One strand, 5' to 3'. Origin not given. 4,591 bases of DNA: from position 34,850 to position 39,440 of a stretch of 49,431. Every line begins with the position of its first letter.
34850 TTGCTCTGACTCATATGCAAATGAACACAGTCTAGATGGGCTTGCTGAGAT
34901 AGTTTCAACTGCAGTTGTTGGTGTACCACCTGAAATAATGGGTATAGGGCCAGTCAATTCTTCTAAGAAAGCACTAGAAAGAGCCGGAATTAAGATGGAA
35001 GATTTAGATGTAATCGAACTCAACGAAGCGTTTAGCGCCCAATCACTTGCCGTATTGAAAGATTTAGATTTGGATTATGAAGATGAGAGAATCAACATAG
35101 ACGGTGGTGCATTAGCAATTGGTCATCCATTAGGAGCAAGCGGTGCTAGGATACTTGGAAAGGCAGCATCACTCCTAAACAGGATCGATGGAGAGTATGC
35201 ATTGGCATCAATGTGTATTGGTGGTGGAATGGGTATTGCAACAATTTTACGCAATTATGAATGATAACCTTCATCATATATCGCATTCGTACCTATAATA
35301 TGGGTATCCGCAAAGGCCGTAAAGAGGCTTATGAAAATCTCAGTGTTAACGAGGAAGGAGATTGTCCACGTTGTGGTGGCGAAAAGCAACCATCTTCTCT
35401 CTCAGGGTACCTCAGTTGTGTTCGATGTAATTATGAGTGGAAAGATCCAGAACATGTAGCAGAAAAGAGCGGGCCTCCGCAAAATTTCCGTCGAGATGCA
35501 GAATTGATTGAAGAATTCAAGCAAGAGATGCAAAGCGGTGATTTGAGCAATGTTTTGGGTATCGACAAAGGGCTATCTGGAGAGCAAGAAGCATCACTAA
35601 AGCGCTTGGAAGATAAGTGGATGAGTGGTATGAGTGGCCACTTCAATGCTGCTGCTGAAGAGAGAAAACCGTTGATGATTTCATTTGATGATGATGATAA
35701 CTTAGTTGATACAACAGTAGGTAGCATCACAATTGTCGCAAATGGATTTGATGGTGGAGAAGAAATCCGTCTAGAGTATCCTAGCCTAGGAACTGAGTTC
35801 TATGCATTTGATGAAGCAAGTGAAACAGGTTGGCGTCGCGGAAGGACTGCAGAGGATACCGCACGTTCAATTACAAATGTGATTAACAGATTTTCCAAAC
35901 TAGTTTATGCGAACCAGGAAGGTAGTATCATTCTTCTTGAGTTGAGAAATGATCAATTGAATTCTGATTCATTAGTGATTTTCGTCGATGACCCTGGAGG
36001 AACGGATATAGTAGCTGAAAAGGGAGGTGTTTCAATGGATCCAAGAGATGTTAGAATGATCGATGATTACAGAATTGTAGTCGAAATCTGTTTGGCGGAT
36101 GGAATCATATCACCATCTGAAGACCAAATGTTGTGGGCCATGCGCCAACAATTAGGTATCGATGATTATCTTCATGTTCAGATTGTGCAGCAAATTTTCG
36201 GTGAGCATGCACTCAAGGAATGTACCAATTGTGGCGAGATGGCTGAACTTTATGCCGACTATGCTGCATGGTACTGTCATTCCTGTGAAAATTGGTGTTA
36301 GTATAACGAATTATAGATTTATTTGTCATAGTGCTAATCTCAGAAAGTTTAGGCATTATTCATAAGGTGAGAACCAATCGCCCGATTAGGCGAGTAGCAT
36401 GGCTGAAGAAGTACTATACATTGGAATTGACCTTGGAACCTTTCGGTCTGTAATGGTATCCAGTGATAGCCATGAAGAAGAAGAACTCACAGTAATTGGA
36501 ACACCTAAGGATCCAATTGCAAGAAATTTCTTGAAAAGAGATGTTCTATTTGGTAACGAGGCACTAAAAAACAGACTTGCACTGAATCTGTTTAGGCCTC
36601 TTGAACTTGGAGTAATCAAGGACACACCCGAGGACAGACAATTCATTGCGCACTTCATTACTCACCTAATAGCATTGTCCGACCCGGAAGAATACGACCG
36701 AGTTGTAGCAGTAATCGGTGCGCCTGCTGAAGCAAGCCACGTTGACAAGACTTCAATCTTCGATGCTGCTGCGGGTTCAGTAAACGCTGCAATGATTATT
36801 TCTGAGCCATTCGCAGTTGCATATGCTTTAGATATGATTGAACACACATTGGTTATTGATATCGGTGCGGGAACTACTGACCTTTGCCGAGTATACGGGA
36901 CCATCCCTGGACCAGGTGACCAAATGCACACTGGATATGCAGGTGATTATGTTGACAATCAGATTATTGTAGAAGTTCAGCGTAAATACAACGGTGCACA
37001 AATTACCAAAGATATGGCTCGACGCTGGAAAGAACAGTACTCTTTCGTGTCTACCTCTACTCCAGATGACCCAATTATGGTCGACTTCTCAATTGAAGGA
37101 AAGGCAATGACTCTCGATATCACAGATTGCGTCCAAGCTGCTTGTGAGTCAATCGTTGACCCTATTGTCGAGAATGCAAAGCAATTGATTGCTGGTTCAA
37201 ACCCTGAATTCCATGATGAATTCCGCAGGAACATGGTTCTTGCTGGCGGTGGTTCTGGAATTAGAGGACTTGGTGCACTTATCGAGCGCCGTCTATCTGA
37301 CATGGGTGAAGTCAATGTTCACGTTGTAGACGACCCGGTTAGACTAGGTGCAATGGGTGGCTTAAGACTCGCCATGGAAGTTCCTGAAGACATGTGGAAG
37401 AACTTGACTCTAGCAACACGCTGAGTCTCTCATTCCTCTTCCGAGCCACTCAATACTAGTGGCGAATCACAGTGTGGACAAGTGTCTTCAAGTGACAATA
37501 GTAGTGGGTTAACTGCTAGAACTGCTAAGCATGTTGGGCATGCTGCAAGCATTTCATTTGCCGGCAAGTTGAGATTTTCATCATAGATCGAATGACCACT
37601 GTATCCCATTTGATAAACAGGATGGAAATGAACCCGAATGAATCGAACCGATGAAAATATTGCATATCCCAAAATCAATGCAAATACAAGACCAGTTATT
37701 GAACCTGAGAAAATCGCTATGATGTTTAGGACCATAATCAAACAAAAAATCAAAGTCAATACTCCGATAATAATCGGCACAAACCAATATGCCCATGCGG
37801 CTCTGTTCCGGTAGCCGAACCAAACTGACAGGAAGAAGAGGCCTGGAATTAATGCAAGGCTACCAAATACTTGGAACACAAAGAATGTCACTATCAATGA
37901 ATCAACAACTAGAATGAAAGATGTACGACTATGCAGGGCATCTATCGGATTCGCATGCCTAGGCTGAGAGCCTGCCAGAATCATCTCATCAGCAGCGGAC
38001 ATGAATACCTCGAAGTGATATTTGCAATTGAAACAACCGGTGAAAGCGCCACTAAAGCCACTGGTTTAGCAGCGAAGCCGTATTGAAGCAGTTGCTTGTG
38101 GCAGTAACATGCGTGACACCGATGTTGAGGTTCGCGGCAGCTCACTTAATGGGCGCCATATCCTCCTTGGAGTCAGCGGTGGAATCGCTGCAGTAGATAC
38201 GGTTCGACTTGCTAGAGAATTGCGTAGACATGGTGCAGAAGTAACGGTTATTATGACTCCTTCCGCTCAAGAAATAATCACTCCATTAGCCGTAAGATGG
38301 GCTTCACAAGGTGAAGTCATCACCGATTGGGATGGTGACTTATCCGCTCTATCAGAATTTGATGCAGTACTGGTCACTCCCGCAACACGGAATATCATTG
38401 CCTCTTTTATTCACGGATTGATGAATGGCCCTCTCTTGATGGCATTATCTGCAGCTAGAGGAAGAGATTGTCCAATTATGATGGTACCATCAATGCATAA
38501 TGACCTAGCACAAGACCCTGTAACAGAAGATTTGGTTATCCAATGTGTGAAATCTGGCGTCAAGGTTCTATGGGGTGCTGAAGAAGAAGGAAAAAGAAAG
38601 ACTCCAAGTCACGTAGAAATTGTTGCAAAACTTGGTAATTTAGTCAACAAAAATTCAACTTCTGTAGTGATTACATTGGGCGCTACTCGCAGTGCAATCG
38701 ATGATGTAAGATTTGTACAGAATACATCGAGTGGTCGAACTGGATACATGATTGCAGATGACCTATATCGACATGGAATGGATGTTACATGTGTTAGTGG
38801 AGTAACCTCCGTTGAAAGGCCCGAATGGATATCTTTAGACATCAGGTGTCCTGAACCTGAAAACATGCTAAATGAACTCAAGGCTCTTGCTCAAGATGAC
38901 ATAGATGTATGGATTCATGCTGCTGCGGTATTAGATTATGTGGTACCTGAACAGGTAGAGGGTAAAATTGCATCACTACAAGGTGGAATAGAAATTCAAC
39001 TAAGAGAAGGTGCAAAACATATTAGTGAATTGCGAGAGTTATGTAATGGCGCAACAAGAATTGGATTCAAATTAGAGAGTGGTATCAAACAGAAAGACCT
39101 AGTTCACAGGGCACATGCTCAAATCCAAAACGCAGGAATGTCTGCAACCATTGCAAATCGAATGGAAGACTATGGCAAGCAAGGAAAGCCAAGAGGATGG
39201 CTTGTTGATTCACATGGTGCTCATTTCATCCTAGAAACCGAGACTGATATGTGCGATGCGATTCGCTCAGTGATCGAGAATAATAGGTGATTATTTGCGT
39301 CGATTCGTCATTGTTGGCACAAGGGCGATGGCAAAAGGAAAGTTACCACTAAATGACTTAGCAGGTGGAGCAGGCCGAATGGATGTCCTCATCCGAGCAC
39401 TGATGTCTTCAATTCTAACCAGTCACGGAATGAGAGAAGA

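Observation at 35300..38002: MamK-type actin-like ATPase in an archaeon, bracketed by a double zinc-ribbon protein and a zinc-ribbon membrane protein: candidate membrane-tethered filament system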

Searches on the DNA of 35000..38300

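Call 54: search_rna_families(source=window, start=35000, end=38300, threshold=evalue, max_evalue=1)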
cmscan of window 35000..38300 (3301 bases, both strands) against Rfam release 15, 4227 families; matches with E-value up to 1: 1.
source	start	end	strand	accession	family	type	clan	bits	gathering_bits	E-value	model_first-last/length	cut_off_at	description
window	36031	36086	+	RF01135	sR24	Gene; snRNA; snoRNA; CD-box;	-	18.1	36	0.88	1-55/55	no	Small nucleolar RNA sR24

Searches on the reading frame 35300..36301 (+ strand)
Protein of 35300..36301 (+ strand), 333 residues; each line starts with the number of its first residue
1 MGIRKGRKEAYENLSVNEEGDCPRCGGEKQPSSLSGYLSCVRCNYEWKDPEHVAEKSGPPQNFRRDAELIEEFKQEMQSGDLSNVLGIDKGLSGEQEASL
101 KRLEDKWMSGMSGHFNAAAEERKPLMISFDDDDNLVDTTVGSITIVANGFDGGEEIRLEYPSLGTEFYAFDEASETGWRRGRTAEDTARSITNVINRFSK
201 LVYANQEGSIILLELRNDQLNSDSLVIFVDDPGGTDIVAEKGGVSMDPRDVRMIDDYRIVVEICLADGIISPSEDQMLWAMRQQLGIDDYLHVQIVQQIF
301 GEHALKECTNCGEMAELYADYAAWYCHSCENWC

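Call 3: search_protein_families(library=pfam, proteins=[window:35300-36301:+], max_evalue=0.01)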
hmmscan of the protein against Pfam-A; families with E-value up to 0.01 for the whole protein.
window:35300-36301:+ (333 aa): 2 families
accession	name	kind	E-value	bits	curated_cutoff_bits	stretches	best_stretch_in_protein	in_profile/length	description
PF12760.12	Zn_ribbon_IS1595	-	0.00066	20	25.4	0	21-45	20-45/46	Transposase zinc-ribbon domain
PF05099.18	TerB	-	0.0062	17.2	24.4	0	259-289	80-110/118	Tellurite resistance protein TerB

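Call 4: search_protein_families(library=ncbifam, proteins=[window:35300-36301:+], max_evalue=0.01)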
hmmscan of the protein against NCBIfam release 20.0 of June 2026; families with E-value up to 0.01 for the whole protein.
window:35300-36301:+ (333 aa): 0 families

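Call 25: find_homologous_proteins(query=window:35300-36301:+, max_evalue=0.001)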
Query window:35300-36301:+ (333 aa): 304 proteins with E <= 0.001 among 2010 candidates; the best 120 are listed.
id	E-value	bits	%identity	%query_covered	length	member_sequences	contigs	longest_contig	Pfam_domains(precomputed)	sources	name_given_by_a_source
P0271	1.4e-203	693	89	100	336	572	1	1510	-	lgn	-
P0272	5.6e-203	691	88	100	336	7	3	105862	-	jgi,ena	jgi:hypothetical protein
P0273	2.3e-199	680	87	100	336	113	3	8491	-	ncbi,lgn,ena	-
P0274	4.1e-199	679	85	100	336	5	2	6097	-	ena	-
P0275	9.0e-199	678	86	100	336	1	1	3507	-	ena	-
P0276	9.4e-199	678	86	100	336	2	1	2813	-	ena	-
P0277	1.3e-198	677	86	100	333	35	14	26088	-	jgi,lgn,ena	-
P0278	1.3e-198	677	86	99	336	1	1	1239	-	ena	-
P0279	2.1e-198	676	86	100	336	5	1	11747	PF12760.13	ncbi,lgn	-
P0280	4.1e-198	675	86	100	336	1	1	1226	-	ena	-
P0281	5.8e-198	675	86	100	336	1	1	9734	-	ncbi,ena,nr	ncbi:MAG: hypothetical protein GWP21_04105 [Euryarchaeota archaeon]|nr:hypothetical protein [Euryarc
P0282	7.4e-198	675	86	100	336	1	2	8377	-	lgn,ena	-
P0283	7.8e-198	675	86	100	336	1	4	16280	-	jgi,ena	-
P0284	9.6e-198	674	86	100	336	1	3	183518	-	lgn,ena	-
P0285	1.1e-197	674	86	100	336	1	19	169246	-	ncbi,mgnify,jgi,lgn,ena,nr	ncbi:MAG: hypothetical protein HN874_01000 [Euryarchaeota archaeon]|mgnify:FL=1|jgi:ribosomal protei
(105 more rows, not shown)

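Call 49: predict_structure(alignment_id=A1)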
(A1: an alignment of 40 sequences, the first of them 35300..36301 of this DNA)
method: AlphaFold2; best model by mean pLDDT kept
length: 333 residues; sequences in the alignment: 40
mean_pLDDT: 75.5   pTM: 0.54
mean pLDDT of the five models: 75.5, 74.1, 73.3, 70.6, 69.9
residues with pLDDT >= 90: 66; 70-90: 161; 50-70: 70; < 50: 36
segments of 3 or more residues with pLDDT < 50: 1-3, 15-17, 58-60, 112-134
pLDDT, mean of each block of 10 residues (from residue 1): 50 53 78 83 81 56 57 59 54 59 57 36 35 63 89 88 87 86 92 93 93 89 88 83 84 88 86 89 90 88 83 86 87 80
secondary structure, 60 per line:
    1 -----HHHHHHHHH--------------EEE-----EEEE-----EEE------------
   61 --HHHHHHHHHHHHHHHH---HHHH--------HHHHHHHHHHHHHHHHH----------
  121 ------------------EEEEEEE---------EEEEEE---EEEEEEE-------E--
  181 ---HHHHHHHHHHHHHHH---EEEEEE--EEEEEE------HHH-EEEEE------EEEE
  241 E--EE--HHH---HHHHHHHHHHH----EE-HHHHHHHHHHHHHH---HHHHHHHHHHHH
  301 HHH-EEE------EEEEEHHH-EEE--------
elements in order: H6-14 E29-31 E37-40 E46-48 H63-78 H82-85 H94-110 E139-145 E155-160 E164-170 H184-198 E202-207 E210-215 E226-230 E237-241 H254-264 H272-285 H289-303 E305-307 E314-318 E323-325

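Call 52: fold_search(model_id=the predicted structure, library=pdb)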
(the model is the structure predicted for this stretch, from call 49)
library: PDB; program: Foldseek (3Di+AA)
matches with E <= 10: 463; with E <= 0.001: 0
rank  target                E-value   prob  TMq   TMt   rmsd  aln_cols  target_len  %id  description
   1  9cba                  1.0e-03  1.00  0.23  0.18   8.3       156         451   10  Bacteriophage PhiTE contracted tail (released 2025-04-16)
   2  4nx9                  2.8e-03  0.92  0.23  0.26  23.6       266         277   13  Crystal structure of Pseudomonas aeruginosa flagellin FliC (released 2014-01-29)
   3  9cc7_I                1.4e-02  0.91  0.22  0.17   8.7       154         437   12  Bacteriophage PhiTE extended connector complex (released 2025-04-16)
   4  8es4_E                1.7e-02  0.99  0.21  0.10   5.6       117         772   18  Focused reconstruction of HRP29 tail (released 2023-10-18)
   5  8fop_j                1.8e-02  0.98  0.23  0.17  12.0       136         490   18  Structure of Agrobacterium tumefaciens bacteriophage Milano curved tail (released 2024-01-17)
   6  9cb9_A                2.0e-02  0.97  0.23  0.17   8.4       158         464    8  Bacteriophage PhiTE extended tail (released 2025-04-16)
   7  9cuy_A                2.2e-02  0.92  0.22  0.16   8.5       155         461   10  Bacteriophage PhiTE extended baseplate (released 2025-04-16)
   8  7y1c_Y                4.0e-02  0.98  0.22  0.10   4.8       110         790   14  CryoEM structure of Klebsiella phage Kp9 tail complex applied with C6 symmetry (released 2023-06-14)
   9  9vvr_d                5.4e-02  0.87  0.21  0.10  10.5       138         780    9  Structure of the bacteriophage E1004 tail (released 2025-11-12)
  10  8foy                  5.4e-02  0.77  0.22  0.15  12.1       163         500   14  Structure of Agrobacterium tumefaciens bacteriophage Milano contracted tail-sheath (released 2024-01-17)
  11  9mt4_Q                6.8e-02  0.72  0.21  0.17  10.7       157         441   10  Connector structure of phage JohannRWettstein (Bas63) (released 2025-11-19)
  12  8i4m_A                9.7e-02  0.97  0.22  0.10   4.5       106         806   12  Portal-tail complex structure of the Cyanophage P-SCSP1u (released 2023-11-01)
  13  1s72_Z                1.1e-01  0.87  0.09  0.35  15.6        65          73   26  REFINED CRYSTAL STRUCTURE OF THE HALOARCULA MARISMORTUI LARGE RIBOSOMAL SUBUNIT AT 2.4 ANGSTROM RESOLUTION (released 2004-06-15)
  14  6r21_a                1.7e-01  0.90  0.23  0.11   5.0       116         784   14  Cryo-EM structure of T7 bacteriophage fiberless tail complex (released 2019-09-04)
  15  3cpw_Y                1.7e-01  0.80  0.09  0.36  15.6        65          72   26  The structure of the antibiotic LINEZOLID bound to the large ribosomal subunit of HALOARCULA MARISMORTUI (released 2008-07-22)
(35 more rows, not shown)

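Call 62: search_solved_structures(query=A1, max_evalue=1)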
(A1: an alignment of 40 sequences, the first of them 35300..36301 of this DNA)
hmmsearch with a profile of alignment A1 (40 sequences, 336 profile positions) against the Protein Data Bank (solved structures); distinct sequences matched with E-value up to 1: 10.
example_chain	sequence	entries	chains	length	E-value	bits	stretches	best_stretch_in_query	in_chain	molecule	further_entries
1vq4_Z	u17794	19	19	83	0.0047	19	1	9-59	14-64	50S ribosomal protein L37Ae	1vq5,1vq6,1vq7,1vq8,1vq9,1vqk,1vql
3g4s_Z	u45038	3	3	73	0.0048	19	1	9-58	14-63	50S ribosomal protein L37Ae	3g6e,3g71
1s72_Z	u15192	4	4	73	0.0048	19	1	9-58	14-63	50S ribosomal protein L37Ae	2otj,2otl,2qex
2qa4_Z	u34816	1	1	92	0.0063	18.6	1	9-59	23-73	50S ribosomal protein L37Ae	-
3cpw_Y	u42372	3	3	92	0.0063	18.6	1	9-59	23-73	50S ribosomal protein L37Ae | RPL37AE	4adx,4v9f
3cc2_Z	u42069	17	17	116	0.011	17.7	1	9-59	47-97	50S ribosomal protein L37Ae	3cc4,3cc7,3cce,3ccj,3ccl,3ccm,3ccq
1s98_A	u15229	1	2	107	0.65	12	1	210-258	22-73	Protein yfhF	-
4v4n_Ai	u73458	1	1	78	0.83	11.6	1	3-50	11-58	50S ribosomal protein L37AE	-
1r94_A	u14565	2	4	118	0.98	11.4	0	211-258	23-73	Protein yfhF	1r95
4v6u_Bi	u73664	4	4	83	0.99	11.4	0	3-50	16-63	50S ribosomal protein L37Ae | Large ribosomal subunit protein eL43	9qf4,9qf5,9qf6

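Call 63: search_protein_families(library=pfam, alignment_id=A1, max_evalue=0.05)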
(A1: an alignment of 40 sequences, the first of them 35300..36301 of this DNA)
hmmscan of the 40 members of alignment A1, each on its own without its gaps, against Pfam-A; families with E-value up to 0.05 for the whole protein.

A. member 1, window:35300-36301:+ (333 aa): 3 families
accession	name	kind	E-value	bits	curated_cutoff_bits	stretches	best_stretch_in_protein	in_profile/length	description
PF12760.12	Zn_ribbon_IS1595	-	0.00066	20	25.4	1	21-45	20-45/46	Transposase zinc-ribbon domain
PF05099.18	TerB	-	0.0062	17.2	24.4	1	259-289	80-110/118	Tellurite resistance protein TerB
PF23458.2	DUF7130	-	0.015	15.6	35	0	296-330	43-77/89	Domain of unknown function (DUF7130)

B. families by the number of members that match (of 40 scanned): 20 families
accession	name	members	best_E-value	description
PF12760.12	Zn_ribbon_IS1595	34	5.1e-06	Transposase zinc-ribbon domain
PF05099.18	TerB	17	0.0022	Tellurite resistance protein TerB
PF03735.19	ENT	12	0.00012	ENT domain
PF08271.17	Zn_Ribbon_TF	5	0.0019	TFIIB zinc-binding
PF14354.12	Lar_restr_allev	3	0.0091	Restriction alleviation protein Lar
PF24042.1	DUF7351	2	0.0068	Domain of unknown function (DUF7351)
PF08792.16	A2L_zn_ribbon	2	0.0099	A2L zinc ribbon domain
PF24460.1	DUF7575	2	0.01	Domain of unknown function (DUF7575)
PF09723.15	Zn_ribbon_8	1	0.0025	Zinc ribbon domain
PF01780.25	Ribosomal_L37ae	1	0.0027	Ribosomal L37ae protein family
PF22191.2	IBR_1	1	0.0075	IBR domain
PF14952.11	zf-tcix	1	0.009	Putative treble-clef, zinc-finger, Zn-binding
PF01466.24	Skp1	1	0.012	Skp1 family, dimerisation domain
PF05455.17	GvpH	1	0.014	GvpH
PF23458.2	DUF7130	1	0.015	Domain of unknown function (DUF7130)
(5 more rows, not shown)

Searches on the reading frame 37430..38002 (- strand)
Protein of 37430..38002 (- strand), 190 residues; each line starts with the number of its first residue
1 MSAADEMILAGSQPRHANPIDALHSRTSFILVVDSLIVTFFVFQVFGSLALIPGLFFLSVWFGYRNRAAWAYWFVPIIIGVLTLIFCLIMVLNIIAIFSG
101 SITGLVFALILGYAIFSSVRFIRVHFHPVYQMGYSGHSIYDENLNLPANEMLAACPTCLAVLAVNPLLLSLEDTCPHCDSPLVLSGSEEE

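Call 3: search_protein_families(library=pfam, proteins=[window:37430-38002:-], max_evalue=0.01)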
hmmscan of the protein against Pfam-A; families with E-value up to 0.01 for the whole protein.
window:37430-38002:- (190 aa): 0 families

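Call 4: search_protein_families(library=ncbifam, proteins=[window:37430-38002:-], max_evalue=0.01)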
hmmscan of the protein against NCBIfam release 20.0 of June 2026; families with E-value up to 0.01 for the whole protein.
window:37430-38002:- (190 aa): 0 families

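Call 40: find_homologous_proteins(query=window:37430-38002:-, max_evalue=0.001)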
Query window:37430-38002:- (190 aa): 93 proteins with E <= 0.001 among 388 candidates.
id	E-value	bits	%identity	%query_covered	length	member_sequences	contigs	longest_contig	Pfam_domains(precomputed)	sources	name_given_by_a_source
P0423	3.2e-118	411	98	100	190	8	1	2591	-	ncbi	-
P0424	1.6e-100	353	82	100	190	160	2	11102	-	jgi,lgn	jgi:hypothetical protein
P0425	9.4e-97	341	78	100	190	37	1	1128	-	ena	-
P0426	6.9e-96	338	76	100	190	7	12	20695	-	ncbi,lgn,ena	-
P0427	9.5e-96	337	78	100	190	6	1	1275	-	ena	-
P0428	1.3e-95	337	77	100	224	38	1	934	-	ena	-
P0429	7.2e-95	334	76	100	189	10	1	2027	-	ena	-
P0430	1.8e-94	333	75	100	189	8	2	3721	-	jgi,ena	-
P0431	1.3e-93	330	74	99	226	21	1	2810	-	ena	-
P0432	1.9e-93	330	74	100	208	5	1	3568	-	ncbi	-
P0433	1.0e-92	327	72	100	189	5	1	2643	-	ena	-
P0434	1.6e-92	327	74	100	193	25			-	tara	tara:strand:+ start:91 stop:672 length:582 start_codon:yes stop_codon:yes gene_type:complete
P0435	2.4e-92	326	78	100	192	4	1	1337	-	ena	-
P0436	4.6e-92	325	78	100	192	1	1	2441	-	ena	-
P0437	9.2e-92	324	75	100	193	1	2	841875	-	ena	-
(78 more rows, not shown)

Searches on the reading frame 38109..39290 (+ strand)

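Call 3: search_protein_families(library=pfam, proteins=[window:38109-39290:+], max_evalue=0.01)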
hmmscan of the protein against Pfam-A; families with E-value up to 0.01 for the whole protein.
window:38109-39290:+ (393 aa): 4 families
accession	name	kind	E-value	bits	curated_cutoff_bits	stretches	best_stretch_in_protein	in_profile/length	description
PF04127.22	DFP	-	1.5e-36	126.4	22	1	184-355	4-172/186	DNA/pantothenate metabolism flavoprotein C-terminal domain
PF02441.25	Flavoprotein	-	4.9e-18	65.7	22.7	1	17-146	2-145/162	Flavoprotein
PF03853.21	YjeF_N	-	0.00047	20.6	24.9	0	13-53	23-63/169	YjeF-related protein N-terminus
PF13579.12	Glyco_trans_4_4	-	0.0017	19.2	29.7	1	28-128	4-102/158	Glycosyl transferase 4-like domain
